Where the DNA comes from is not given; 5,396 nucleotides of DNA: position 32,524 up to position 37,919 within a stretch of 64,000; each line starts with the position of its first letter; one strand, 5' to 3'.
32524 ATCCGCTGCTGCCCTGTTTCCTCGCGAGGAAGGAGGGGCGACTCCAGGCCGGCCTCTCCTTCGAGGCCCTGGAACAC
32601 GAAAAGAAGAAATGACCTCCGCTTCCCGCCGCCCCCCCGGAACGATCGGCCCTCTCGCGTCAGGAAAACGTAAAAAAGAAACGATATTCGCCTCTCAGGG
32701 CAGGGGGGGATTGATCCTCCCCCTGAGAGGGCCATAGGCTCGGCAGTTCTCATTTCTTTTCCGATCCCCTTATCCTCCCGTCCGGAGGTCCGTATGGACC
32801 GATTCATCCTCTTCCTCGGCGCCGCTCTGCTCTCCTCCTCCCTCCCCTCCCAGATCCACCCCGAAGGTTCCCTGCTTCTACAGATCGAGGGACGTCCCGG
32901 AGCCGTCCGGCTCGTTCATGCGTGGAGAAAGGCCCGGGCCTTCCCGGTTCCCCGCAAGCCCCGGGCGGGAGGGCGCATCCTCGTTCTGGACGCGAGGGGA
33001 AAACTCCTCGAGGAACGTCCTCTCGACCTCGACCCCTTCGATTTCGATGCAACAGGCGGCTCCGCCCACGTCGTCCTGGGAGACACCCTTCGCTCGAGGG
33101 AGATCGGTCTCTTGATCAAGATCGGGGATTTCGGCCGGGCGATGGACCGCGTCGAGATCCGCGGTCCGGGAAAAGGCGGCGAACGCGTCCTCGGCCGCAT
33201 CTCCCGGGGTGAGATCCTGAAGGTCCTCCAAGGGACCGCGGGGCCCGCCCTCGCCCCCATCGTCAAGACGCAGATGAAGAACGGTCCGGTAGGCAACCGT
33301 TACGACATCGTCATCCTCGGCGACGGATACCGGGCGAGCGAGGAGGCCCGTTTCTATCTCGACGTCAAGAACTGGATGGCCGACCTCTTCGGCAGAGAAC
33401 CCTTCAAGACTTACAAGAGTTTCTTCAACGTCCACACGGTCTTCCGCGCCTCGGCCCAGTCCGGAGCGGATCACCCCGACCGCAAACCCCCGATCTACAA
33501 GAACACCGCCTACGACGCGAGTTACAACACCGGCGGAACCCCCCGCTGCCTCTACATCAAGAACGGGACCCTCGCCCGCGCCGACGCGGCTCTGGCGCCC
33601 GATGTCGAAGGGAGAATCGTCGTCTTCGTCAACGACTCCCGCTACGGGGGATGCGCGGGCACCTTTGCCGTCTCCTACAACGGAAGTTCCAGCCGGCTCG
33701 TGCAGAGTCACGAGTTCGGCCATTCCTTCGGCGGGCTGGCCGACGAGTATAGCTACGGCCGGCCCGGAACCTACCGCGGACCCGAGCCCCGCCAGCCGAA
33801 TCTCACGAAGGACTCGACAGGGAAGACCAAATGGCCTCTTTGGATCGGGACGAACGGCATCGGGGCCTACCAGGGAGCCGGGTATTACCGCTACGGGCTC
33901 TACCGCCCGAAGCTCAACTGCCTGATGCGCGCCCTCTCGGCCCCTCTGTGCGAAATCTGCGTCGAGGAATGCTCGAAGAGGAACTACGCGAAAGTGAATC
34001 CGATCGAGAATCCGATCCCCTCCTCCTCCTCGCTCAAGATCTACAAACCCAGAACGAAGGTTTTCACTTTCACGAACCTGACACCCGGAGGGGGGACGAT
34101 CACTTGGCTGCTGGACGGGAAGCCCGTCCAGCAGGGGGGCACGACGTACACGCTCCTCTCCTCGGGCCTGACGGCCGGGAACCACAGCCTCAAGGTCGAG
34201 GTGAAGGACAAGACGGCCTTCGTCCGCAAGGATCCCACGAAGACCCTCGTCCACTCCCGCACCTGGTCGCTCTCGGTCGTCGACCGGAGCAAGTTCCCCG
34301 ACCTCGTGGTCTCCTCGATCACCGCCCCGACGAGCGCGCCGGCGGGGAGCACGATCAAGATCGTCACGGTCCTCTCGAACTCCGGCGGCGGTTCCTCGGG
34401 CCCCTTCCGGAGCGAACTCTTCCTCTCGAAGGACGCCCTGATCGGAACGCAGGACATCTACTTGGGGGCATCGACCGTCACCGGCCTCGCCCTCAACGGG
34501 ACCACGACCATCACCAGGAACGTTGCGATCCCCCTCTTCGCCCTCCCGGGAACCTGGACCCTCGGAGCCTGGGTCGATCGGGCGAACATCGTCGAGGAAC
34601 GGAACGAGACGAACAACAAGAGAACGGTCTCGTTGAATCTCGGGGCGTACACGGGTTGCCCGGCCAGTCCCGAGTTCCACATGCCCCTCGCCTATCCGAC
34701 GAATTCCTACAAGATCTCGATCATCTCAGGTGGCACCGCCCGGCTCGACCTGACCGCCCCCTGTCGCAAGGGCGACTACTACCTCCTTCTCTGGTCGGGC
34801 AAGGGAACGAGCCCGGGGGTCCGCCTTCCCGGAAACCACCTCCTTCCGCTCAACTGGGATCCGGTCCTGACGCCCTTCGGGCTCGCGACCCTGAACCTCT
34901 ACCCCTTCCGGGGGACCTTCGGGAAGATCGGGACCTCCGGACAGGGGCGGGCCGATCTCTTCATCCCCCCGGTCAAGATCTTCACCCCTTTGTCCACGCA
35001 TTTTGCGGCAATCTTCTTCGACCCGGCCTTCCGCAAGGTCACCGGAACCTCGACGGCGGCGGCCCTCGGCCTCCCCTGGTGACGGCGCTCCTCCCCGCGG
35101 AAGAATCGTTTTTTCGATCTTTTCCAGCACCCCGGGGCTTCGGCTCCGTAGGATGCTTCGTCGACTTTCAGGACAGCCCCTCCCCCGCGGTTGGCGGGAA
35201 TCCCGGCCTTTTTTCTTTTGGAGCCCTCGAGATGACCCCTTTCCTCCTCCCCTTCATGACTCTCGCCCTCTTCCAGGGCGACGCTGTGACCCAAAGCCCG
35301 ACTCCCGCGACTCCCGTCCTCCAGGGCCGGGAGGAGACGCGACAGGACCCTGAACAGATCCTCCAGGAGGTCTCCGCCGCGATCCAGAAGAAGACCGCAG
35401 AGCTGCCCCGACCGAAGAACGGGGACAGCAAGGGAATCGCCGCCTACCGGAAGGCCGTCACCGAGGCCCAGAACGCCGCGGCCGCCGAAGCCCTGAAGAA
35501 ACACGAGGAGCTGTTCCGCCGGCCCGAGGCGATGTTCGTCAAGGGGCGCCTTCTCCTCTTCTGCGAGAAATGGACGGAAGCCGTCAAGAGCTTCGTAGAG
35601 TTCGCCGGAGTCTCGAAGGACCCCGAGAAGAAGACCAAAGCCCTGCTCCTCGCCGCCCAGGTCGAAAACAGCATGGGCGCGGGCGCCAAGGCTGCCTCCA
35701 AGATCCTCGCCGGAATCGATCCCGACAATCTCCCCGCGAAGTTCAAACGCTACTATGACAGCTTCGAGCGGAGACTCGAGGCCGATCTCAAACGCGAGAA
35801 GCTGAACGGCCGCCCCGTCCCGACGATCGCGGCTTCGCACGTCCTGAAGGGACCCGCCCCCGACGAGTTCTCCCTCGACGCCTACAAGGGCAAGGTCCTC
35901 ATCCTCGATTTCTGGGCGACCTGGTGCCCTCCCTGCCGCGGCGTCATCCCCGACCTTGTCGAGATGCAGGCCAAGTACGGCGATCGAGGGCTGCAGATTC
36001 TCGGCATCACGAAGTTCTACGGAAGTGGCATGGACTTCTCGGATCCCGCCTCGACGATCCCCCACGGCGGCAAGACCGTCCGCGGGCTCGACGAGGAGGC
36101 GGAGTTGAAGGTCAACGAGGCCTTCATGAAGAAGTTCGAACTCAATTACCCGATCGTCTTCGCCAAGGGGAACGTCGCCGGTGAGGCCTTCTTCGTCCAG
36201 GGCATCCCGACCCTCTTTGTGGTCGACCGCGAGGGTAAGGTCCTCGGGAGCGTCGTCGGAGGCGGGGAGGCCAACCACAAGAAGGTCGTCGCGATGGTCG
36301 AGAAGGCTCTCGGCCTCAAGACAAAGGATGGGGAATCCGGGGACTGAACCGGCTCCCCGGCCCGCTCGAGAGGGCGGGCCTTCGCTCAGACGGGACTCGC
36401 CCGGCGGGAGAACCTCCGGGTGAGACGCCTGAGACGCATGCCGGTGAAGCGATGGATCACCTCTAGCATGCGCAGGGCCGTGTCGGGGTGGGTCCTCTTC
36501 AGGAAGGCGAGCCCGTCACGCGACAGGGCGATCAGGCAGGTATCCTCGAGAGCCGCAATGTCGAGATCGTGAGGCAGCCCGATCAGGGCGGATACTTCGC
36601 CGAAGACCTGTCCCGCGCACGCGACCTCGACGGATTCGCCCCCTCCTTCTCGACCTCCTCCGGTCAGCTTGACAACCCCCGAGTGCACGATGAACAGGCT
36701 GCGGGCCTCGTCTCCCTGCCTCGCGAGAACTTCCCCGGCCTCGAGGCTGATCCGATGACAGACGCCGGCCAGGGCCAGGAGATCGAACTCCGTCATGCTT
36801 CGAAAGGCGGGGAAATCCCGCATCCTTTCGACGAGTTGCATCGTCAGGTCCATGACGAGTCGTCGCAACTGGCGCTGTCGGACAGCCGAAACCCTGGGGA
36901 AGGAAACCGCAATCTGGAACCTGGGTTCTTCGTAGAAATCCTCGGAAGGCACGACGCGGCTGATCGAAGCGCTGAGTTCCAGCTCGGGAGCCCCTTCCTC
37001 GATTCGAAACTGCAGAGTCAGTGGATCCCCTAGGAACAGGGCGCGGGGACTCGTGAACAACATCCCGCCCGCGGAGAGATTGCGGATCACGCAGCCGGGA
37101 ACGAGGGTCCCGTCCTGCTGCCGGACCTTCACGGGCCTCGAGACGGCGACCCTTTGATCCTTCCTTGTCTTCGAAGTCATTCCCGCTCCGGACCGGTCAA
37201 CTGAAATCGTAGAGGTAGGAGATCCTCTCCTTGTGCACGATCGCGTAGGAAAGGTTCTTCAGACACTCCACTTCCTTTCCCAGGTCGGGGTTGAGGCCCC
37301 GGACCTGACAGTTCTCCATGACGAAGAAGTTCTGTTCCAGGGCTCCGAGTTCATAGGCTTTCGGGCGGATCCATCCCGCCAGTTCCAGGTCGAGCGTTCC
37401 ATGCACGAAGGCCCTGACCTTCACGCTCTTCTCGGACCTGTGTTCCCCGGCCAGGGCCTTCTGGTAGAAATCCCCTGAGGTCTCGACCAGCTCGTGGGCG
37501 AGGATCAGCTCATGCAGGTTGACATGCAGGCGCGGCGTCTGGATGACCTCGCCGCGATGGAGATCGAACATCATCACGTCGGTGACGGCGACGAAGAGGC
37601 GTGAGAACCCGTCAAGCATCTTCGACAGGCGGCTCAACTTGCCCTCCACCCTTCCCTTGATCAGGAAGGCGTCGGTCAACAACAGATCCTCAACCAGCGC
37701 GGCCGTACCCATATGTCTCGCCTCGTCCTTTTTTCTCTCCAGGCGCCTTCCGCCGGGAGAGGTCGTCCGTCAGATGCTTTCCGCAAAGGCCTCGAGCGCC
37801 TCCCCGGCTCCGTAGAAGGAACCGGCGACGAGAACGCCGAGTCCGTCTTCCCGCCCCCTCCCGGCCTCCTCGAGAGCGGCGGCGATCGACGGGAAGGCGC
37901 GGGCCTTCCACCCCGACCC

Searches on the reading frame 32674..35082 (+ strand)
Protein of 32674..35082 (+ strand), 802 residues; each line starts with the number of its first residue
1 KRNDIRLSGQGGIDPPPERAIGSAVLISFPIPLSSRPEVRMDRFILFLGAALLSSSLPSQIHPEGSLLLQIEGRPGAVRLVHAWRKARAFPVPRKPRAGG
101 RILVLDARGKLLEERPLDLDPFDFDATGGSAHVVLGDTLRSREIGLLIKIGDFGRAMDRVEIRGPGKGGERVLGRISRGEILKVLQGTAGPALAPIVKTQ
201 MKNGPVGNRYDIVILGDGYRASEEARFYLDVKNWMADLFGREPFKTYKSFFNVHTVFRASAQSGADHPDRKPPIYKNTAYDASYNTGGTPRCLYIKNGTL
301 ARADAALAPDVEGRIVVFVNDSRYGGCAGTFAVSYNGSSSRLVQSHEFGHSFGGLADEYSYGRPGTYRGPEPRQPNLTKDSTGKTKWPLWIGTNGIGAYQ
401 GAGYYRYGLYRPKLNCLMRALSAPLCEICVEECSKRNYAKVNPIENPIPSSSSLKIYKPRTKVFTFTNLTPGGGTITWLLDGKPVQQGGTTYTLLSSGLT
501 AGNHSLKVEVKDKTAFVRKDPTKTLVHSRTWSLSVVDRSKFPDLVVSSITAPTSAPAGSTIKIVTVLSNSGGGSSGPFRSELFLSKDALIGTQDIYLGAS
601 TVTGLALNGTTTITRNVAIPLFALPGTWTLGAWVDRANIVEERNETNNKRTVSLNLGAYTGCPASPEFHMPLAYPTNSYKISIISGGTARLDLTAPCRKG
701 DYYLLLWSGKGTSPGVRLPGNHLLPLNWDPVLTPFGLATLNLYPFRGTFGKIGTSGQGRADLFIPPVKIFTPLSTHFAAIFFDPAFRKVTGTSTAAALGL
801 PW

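Call 57: search_protein_families(library=pfam, proteins=[window:32674-35082:+], max_evalue=0.001)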
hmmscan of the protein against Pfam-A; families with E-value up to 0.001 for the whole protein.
window:32674-35082:+ (802 aa): 2 families
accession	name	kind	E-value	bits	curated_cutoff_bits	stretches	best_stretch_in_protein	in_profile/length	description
PF09471.16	Peptidase_M64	-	2.2e-39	135.9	26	2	202-392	5-198/302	IgA Peptidase M64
PF07705.17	CARDB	-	1.8e-14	54.2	22.7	1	542-651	2-100/101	CARDB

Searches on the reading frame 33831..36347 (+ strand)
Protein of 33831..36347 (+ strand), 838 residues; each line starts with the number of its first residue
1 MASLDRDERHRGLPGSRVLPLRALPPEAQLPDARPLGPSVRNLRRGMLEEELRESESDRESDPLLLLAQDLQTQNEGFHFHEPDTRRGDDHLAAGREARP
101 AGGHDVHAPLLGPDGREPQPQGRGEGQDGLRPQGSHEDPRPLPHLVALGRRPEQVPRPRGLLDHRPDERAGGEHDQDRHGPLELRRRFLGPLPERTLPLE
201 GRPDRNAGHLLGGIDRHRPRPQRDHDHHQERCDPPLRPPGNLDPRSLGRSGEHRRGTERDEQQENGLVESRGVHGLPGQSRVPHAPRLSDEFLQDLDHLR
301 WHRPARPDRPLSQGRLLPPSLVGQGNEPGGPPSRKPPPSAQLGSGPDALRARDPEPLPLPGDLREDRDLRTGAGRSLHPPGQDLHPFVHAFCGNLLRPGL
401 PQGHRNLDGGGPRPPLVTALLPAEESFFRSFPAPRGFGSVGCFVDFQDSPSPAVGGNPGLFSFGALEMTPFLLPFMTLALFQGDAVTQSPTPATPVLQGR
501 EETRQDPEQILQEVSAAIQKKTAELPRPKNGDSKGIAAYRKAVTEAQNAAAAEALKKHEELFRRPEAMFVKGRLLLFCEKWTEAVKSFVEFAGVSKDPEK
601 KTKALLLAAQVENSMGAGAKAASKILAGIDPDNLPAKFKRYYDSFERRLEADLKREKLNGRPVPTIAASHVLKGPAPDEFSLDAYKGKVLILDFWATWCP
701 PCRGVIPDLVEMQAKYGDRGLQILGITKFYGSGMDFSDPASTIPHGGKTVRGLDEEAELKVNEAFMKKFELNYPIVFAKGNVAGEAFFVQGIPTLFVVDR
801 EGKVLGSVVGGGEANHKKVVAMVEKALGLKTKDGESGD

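Call 76: search_protein_families(library=pfam, proteins=[window:33831-36347:+], max_evalue=0.001)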
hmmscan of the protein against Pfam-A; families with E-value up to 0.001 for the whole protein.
window:33831-36347:+ (838 aa): 4 families
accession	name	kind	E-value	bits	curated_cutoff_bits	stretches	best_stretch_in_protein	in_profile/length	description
PF00578.27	AhpC-TSA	-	7.9e-15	55.3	26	1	676-804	14-121/124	AhpC/TSA family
PF08534.16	Redoxin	-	1.7e-13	51.1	26.6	1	660-812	3-136/148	Redoxin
PF13905.12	Thioredoxin_8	-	1.7e-08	35.2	27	1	687-726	1-41/94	Thioredoxin-like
PF00085.26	Thioredoxin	-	4.1e-07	30.4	23.5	1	686-718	16-49/103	Thioredoxin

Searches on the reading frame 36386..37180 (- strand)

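Call 76: search_protein_families(library=pfam, proteins=[window:36386-37180:-], max_evalue=0.001)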
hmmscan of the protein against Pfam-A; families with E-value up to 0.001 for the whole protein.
window:36386-37180:- (264 aa): 2 families
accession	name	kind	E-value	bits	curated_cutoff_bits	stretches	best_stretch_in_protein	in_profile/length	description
PF00027.35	cNMP_binding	-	1e-15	57.9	27.5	1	144-226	2-84/89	Cyclic nucleotide-binding domain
PF07238.19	PilZ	-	9.5e-15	55.2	22.5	1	5-110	2-101/102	PilZ domain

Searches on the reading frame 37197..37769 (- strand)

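Call 57: search_protein_families(library=pfam, proteins=[window:37197-37769:-], max_evalue=0.001)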
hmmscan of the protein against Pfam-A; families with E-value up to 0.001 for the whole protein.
window:37197-37769:- (190 aa): 1 family
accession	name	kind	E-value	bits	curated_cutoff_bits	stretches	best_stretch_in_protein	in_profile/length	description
PF20660.2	DUF6812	-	5.1e-06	26.8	27.1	1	37-86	2-51/53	Family of unknown function (DUF6812)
